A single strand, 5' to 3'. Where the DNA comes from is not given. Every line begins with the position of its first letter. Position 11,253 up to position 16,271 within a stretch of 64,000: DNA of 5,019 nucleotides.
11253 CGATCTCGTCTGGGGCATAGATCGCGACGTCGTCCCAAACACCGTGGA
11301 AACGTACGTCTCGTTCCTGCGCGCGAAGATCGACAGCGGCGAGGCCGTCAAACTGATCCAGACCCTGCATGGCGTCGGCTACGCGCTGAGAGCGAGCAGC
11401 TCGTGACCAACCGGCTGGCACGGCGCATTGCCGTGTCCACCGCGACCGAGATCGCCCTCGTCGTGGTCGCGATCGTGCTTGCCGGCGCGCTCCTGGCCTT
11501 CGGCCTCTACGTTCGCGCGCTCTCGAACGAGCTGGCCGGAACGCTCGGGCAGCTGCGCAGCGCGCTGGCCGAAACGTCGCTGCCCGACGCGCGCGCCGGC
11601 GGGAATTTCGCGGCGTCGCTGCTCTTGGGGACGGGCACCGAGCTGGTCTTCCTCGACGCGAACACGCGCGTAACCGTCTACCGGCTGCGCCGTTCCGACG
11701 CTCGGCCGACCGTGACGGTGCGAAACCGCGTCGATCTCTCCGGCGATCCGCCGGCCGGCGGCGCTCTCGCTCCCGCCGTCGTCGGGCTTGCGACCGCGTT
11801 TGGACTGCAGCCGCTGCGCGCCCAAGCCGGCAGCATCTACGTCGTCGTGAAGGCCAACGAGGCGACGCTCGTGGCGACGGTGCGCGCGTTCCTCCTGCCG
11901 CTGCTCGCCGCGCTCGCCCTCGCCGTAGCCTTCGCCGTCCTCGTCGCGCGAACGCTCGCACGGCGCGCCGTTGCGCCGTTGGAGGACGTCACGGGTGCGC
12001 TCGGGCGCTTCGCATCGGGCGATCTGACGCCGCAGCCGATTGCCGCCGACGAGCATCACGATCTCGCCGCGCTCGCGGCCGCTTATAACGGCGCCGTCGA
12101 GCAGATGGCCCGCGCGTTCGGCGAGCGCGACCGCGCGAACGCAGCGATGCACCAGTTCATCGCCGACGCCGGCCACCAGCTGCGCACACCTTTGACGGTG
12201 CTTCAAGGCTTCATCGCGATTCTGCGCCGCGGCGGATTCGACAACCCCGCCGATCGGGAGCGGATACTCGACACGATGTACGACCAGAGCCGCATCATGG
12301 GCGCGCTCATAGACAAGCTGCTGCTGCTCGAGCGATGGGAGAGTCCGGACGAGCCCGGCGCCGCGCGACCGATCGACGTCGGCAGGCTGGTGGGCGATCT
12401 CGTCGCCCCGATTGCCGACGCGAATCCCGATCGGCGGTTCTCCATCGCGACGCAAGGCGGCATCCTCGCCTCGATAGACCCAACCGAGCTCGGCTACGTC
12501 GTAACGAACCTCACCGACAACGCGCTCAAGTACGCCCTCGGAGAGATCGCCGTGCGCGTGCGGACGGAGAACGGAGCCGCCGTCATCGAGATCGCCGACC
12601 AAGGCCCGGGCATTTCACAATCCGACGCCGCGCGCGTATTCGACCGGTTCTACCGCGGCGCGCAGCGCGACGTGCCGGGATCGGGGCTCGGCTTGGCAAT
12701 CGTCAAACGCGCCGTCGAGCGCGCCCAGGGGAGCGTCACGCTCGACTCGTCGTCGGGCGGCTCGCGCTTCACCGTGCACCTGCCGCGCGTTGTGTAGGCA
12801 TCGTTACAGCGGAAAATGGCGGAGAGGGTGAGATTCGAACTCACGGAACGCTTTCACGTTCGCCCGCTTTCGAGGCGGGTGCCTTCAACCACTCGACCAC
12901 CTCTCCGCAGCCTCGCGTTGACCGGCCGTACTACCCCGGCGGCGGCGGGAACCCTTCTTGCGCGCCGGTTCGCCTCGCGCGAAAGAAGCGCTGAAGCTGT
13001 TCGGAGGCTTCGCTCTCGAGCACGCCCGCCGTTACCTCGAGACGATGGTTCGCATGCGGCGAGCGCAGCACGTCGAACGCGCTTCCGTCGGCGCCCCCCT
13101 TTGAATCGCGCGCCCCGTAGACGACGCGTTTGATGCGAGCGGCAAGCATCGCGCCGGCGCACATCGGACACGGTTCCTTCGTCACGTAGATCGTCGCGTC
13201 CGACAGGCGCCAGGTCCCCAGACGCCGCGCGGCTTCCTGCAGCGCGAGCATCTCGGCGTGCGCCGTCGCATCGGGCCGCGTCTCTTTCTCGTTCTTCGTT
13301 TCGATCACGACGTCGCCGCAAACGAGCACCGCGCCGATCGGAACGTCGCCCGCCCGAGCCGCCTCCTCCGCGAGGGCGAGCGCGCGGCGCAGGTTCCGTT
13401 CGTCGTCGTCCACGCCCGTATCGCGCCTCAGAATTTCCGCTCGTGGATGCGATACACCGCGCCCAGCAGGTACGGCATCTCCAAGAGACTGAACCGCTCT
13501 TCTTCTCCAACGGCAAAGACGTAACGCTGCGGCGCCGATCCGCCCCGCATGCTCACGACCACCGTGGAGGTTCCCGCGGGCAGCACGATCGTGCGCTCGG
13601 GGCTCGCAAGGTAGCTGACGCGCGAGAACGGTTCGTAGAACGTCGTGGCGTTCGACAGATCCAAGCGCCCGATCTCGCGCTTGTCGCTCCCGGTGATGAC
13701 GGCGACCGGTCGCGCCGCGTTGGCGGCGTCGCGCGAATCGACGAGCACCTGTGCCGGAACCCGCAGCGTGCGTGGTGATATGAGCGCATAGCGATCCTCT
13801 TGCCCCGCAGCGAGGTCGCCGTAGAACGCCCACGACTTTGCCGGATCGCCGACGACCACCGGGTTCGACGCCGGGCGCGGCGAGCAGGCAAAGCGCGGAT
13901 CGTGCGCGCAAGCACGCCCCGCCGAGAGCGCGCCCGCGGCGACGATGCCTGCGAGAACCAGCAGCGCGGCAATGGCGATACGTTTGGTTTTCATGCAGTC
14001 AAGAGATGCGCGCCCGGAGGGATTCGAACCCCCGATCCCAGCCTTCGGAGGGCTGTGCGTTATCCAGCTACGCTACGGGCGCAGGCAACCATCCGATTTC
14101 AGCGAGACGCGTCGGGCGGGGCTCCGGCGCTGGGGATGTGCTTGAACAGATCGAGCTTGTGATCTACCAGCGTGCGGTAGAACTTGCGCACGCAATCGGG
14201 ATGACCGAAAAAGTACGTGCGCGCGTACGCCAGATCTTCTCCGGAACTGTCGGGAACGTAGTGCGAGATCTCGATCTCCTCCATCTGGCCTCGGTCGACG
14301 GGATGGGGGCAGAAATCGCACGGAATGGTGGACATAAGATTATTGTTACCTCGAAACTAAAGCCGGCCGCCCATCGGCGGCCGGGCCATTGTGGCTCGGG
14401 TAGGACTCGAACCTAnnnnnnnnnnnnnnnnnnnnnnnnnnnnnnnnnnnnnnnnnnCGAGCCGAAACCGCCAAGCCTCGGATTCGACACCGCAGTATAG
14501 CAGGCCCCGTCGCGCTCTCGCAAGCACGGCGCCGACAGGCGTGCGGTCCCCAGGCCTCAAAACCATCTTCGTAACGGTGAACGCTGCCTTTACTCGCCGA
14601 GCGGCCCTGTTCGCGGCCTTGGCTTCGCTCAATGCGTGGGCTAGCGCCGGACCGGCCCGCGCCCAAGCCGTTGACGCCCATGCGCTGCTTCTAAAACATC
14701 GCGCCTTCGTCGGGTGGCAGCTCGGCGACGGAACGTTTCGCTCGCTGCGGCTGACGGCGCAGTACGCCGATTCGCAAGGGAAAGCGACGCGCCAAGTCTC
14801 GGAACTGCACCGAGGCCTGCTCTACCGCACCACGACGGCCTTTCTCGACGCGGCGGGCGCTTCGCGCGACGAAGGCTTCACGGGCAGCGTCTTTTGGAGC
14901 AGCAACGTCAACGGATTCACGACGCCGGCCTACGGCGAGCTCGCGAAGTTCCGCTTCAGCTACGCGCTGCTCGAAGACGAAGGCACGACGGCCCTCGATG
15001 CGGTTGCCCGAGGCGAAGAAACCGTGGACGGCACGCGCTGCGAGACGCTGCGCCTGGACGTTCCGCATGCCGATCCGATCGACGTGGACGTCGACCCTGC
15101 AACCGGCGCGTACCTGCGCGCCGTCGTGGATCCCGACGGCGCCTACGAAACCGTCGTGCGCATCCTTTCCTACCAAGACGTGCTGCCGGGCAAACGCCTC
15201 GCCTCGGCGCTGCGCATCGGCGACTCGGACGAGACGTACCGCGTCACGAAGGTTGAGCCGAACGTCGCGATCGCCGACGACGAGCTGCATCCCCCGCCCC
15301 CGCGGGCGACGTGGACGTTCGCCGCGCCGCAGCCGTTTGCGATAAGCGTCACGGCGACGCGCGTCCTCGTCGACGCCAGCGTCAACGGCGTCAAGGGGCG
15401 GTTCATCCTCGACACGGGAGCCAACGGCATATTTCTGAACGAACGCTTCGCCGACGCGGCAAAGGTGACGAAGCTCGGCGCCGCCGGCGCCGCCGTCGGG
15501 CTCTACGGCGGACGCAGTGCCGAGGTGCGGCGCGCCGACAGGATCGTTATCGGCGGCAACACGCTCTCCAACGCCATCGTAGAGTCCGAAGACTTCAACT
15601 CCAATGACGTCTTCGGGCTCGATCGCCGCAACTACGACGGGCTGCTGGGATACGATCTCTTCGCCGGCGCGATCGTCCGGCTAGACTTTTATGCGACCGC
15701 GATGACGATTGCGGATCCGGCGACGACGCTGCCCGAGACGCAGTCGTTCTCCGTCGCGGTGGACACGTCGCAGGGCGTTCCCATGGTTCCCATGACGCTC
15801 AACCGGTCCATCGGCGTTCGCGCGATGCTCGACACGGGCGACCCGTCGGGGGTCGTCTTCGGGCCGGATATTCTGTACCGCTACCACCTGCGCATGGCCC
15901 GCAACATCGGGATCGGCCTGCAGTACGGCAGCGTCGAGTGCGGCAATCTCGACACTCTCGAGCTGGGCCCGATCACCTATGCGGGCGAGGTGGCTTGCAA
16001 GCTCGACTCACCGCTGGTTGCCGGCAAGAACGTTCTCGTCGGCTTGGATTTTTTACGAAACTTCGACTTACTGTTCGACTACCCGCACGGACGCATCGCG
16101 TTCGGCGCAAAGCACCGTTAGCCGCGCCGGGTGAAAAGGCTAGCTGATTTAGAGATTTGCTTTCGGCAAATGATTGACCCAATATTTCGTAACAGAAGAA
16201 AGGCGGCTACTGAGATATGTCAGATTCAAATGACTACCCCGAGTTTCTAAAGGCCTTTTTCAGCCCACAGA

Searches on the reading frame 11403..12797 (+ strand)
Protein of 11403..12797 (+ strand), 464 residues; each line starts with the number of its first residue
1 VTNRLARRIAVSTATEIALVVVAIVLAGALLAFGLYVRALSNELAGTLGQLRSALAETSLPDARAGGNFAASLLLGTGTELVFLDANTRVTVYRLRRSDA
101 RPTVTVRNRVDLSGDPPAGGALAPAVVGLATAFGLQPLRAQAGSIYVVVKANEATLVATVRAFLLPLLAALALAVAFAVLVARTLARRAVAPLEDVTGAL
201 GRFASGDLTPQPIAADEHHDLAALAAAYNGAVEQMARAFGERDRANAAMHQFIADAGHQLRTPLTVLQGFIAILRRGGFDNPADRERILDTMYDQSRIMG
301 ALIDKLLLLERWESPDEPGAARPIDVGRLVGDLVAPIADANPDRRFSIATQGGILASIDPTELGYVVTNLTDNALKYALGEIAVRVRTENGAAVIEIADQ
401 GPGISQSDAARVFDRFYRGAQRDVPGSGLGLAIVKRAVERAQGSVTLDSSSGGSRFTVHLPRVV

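Call 45: search_protein_families(library=pfam, proteins=[window:11403-12797:+], max_evalue=0.001)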
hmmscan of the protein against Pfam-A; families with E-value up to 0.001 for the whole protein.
window:11403-12797:+ (464 aa): 4 families
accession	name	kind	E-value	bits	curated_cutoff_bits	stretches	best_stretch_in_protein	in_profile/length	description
PF02518.31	HATPase_c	-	2.8e-25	89.4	26.4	1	359-462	2-109/111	Histidine kinase-, DNA gyrase B-, and HSP90-like ATPase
PF00512.31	HisKA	-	6.8e-16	58.5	26.9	1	249-314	2-65/66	His Kinase A (phospho-acceptor) domain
PF00672.30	HAMP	-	1.5e-06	28.9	25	1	185-234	2-50/53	HAMP domain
PF13581.12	HATPase_c_2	-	8e-05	23.1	27.4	1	373-441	42-112/127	Histidine kinase-like ATPase domain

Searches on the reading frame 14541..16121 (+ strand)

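Call 45: search_protein_families(library=pfam, proteins=[window:14541-16121:+], max_evalue=0.001)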
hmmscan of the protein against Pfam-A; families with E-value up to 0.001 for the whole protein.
window:14541-16121:+ (526 aa): 2 families
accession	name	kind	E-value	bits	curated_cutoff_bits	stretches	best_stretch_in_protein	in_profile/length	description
PF13650.11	Asp_protease_2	-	3.9e-13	50.4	24.3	1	277-372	1-89/90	Aspartyl protease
PF13975.11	gag-asp_proteas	-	7.5e-11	42.9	28.2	1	277-361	1-88/92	gag-polyprotein putative aspartyl protease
